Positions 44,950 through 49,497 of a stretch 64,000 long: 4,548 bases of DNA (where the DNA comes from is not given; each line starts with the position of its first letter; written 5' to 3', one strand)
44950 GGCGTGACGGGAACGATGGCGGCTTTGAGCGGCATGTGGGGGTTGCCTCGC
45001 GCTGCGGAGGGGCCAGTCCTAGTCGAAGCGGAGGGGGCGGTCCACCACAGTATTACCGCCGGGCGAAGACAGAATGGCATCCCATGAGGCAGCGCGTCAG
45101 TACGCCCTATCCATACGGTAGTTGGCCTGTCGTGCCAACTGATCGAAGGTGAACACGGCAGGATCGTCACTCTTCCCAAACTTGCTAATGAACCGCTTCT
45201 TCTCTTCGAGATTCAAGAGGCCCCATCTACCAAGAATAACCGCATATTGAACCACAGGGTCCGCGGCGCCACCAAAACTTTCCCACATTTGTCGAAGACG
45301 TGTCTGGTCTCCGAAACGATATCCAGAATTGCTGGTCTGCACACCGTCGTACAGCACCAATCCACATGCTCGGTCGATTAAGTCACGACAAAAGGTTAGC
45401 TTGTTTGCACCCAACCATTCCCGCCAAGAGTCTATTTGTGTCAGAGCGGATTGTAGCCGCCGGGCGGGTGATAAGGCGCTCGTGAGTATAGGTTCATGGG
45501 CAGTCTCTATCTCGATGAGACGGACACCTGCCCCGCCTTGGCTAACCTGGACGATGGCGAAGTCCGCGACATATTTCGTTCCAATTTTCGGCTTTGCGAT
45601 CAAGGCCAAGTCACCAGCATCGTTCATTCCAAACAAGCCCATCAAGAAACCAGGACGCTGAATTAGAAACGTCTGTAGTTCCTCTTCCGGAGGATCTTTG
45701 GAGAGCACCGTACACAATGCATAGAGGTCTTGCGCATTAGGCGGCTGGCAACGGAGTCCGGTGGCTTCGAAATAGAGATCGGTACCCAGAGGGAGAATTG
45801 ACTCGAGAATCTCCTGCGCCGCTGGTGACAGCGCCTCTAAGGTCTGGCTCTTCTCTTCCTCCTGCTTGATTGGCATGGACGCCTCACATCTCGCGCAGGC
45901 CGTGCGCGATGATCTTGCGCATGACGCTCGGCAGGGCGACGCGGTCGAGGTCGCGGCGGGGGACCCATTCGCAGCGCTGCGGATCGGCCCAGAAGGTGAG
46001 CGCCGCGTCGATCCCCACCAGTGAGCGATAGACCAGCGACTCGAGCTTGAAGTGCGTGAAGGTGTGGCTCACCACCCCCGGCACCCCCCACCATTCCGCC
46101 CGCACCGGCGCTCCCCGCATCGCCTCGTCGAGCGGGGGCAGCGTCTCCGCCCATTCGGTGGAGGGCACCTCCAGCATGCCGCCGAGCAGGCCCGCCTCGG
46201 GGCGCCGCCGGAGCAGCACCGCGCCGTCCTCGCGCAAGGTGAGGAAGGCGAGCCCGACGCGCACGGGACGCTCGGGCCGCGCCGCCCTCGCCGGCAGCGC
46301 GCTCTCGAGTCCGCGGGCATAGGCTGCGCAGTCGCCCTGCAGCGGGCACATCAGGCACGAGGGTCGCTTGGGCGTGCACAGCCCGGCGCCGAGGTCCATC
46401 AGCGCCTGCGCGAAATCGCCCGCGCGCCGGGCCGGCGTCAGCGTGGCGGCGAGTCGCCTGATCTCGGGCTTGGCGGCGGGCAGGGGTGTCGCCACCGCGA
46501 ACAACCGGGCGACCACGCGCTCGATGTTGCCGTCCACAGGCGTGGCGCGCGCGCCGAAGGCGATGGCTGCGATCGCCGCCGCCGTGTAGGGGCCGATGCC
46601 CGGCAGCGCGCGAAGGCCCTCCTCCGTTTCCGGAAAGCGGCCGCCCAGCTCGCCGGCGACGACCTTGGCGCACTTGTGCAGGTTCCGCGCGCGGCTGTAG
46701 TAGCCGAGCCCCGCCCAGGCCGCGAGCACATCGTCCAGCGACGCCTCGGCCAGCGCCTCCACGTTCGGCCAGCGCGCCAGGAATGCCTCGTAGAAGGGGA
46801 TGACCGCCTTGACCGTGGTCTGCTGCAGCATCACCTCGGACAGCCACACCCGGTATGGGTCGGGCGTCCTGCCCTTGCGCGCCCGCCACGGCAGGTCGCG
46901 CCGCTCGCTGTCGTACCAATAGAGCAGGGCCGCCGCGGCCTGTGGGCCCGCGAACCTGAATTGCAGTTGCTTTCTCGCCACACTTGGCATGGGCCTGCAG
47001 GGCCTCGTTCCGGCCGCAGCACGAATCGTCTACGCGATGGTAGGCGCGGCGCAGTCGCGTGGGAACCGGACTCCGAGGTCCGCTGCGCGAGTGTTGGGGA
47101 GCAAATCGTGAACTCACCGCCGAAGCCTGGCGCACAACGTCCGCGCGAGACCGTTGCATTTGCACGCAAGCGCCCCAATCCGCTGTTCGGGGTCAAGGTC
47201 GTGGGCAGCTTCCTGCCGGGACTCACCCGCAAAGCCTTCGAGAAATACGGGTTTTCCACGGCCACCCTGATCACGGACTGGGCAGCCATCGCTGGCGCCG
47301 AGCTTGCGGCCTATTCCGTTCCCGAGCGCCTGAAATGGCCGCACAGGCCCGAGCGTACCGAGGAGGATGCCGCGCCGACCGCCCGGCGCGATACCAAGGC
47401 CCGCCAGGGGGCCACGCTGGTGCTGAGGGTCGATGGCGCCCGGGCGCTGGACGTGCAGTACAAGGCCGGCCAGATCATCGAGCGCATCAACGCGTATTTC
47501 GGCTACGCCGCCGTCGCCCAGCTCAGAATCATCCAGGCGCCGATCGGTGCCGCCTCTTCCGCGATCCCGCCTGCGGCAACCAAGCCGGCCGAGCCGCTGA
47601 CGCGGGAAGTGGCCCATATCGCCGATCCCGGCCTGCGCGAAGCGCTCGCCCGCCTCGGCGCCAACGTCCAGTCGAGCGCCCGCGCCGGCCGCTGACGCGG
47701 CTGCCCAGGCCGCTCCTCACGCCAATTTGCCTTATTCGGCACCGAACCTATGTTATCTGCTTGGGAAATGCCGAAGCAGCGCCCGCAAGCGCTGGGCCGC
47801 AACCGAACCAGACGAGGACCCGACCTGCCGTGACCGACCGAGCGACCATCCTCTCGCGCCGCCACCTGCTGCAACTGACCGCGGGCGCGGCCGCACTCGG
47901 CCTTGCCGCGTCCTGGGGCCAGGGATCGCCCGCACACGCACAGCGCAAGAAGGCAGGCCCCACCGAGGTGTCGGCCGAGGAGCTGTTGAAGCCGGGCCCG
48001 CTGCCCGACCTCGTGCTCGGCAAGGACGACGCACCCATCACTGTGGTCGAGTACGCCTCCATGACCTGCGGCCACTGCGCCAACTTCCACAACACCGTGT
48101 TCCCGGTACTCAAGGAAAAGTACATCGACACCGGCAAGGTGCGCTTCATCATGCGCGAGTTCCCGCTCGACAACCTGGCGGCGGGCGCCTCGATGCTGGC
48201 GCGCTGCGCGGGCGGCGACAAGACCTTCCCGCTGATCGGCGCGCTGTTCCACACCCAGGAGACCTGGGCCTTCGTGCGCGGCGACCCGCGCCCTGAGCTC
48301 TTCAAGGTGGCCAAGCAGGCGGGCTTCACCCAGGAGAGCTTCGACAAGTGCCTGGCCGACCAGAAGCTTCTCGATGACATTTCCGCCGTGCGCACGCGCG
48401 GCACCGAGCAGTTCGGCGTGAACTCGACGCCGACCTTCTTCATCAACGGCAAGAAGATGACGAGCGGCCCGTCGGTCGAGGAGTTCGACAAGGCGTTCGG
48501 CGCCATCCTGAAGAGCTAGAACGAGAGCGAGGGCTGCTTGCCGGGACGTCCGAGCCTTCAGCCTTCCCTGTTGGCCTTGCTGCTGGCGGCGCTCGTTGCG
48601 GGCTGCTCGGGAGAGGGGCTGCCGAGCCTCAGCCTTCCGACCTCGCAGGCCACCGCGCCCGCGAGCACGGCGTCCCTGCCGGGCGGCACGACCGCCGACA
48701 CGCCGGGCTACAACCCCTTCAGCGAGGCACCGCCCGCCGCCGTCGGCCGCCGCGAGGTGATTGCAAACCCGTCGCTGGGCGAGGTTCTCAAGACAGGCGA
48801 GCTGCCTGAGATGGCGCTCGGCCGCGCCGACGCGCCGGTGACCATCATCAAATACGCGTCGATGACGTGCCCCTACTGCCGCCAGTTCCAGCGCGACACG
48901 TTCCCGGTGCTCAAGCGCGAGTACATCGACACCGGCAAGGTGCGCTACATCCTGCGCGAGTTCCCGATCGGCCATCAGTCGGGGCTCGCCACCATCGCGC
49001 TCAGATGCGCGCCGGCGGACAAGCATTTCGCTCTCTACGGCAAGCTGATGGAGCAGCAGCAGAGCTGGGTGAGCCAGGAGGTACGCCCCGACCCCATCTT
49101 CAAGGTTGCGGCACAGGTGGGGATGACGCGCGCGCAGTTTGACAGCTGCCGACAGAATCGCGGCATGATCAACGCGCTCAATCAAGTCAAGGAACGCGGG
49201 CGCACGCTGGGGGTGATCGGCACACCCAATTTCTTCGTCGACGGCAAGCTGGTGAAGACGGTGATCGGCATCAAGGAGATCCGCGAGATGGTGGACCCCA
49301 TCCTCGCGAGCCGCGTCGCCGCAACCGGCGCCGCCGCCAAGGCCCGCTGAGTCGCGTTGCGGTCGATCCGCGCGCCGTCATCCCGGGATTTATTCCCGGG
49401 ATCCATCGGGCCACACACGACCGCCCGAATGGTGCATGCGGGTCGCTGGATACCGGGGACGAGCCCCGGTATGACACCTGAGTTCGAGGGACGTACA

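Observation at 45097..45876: Low-G+C Shedu/DUF4263-like nuclease gene inserted into the conserved mutY / gloB-like neighbourhood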

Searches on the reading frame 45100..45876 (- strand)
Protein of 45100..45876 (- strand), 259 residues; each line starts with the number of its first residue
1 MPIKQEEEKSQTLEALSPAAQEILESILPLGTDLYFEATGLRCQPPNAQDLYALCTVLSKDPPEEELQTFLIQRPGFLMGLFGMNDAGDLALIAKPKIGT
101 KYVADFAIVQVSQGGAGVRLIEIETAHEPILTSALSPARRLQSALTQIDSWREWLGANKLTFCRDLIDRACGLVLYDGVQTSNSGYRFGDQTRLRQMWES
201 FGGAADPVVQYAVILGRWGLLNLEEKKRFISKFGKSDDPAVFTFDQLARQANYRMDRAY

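Call 4: search_protein_families(library=pfam, proteins=[window:45100-45876:-], max_evalue=10)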
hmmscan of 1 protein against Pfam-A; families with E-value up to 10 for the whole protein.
window:45100-45876:- (259 aa): 2 families
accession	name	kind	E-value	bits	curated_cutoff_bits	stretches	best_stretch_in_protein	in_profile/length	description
PF14082.12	SduA_C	-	7.8e-09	36.3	27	1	63-247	3-158/159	Shedu protein SduA, C-terminal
PF07806.16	Nod_GRP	-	0.14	12.5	25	1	147-158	11-22/38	Nodule-specific GRP repeat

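Call 5: search_protein_families(library=padloc, proteins=[window:45100-45876:-], max_evalue=10)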
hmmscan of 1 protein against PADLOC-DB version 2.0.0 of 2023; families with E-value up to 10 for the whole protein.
window:45100-45876:- (259 aa): 7 families
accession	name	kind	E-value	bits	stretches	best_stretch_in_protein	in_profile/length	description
PDLC00378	SduA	-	7.2e-15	53.2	2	58-166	19-132/287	DUF4263 domain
PDLC00398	SduA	-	1.5e-09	35.6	1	55-164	30-148/289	DUF4263 domain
PDLC00386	SduA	-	2.5e-06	25.1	1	92-159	122-189/268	DUF4263 domain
PDLC00389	SduA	-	5.4e-05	20.9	1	63-165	227-318/383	DUF4263 domain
PDLC00395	SduA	-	0.00044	18.1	1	97-155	53-111/212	DUF4263 domain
PDLC00404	SduA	-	0.0034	14.2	1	97-156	322-379/457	DUF4263 domain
PDLC00387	SduA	-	0.0097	12.4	1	53-153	384-476/546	DUF4263 domain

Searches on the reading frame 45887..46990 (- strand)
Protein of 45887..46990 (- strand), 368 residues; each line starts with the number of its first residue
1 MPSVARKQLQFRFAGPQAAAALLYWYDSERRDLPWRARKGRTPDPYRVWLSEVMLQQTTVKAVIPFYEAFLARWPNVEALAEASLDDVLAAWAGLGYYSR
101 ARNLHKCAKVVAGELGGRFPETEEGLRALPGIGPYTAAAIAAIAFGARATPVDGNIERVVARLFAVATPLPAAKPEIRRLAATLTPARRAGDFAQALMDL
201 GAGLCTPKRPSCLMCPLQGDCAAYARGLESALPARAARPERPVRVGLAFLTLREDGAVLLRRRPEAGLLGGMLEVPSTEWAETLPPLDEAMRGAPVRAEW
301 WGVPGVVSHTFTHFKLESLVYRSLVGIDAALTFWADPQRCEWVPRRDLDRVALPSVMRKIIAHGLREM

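Call 52: search_protein_families(library=pfam, proteins=[window:45887-46990:-], max_evalue=0.0001)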
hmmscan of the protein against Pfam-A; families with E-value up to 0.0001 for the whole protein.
window:45887-46990:- (368 aa): 3 families
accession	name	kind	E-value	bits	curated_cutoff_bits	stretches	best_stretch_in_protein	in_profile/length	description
PF14815.12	NUDIX_4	-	5.4e-21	74.9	35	1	249-362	3-112/113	NUDIX domain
PF00730.31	HhH-GPD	-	8.1e-20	71.6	26.2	1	51-169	2-92/108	HhH-GPD superfamily base excision DNA repair protein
PF00633.29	HHH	-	1.8e-07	31.1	24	1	115-142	2-29/30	Helix-hairpin-helix motif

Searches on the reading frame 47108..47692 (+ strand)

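Call 52: search_protein_families(library=pfam, proteins=[window:47108-47692:+], max_evalue=0.0001)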
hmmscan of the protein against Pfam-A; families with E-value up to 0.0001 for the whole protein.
seq(195 aa): 1 family
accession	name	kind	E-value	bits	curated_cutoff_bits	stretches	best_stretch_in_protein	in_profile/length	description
PF05258.17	DciA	-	2.8e-12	47.1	24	1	33-141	3-89/89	Dna[CI] antecedent, DciA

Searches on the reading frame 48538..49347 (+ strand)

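Call 52: search_protein_families(library=pfam, proteins=[window:48538-49347:+], max_evalue=0.0001)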
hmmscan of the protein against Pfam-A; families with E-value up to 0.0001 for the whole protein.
window:48538-49347:+ (270 aa): 2 families
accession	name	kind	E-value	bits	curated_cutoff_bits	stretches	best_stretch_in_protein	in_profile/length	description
PF13462.12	Thioredoxin_4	-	2.6e-36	125.7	23.2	1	91-253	5-164/165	Thioredoxin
PF01323.26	DSBA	-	1.7e-11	44.7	25.6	1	169-249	111-184/191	DSBA-like thioredoxin domain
